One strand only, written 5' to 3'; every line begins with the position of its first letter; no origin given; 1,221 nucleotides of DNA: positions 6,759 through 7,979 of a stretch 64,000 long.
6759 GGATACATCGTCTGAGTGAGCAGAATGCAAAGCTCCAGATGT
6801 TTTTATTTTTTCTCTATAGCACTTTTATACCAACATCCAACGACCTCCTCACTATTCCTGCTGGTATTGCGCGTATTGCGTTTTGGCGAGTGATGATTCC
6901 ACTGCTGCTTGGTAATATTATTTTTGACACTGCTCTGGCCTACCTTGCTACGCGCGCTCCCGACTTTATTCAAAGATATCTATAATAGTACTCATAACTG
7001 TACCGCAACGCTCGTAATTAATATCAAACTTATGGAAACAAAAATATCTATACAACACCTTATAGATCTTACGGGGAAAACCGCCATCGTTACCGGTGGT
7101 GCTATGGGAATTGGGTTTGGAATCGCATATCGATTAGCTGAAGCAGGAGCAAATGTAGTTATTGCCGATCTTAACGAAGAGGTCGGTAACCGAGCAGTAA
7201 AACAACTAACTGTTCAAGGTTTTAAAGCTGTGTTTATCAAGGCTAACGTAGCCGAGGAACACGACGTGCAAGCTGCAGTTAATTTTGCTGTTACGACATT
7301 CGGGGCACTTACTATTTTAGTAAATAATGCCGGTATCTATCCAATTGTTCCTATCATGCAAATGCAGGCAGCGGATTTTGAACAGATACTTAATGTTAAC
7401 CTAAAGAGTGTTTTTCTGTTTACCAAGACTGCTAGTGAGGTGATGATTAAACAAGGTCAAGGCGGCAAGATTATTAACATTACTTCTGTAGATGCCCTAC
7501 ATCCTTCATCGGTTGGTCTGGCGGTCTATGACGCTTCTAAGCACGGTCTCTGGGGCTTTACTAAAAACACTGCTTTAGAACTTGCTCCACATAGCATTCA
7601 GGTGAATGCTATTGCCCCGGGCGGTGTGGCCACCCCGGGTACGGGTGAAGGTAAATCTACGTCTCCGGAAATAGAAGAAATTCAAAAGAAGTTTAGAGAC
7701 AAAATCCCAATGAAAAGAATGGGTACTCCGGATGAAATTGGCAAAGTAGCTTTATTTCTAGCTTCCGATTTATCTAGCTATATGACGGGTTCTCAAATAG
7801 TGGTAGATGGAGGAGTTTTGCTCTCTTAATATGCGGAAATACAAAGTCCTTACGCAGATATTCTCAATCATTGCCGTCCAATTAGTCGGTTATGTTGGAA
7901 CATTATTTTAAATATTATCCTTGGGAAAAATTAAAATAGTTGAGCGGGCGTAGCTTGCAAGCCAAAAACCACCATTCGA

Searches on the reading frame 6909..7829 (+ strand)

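Call 72: search_protein_families(library=pfam, proteins=[window:6909-7829:+], max_evalue=0.00001)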
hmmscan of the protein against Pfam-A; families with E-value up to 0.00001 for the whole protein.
window:6909-7829:+ (306 aa): 4 families
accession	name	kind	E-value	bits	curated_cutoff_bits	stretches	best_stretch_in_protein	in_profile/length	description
PF13561.12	adh_short_C2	-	1.2e-64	218.6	27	1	65-303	3-235/236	Enoyl-(Acyl carrier protein) reductase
PF00106.31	adh_short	-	9.7e-55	185.5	26.6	1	57-247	1-189/195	short chain dehydrogenase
PF08659.16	KR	-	1.4e-09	38.5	22.6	1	58-167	2-115/180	KR domain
PF23441.1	SDR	-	7.1e-06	26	27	0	54-305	5-257/258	SDR-like rossmann domain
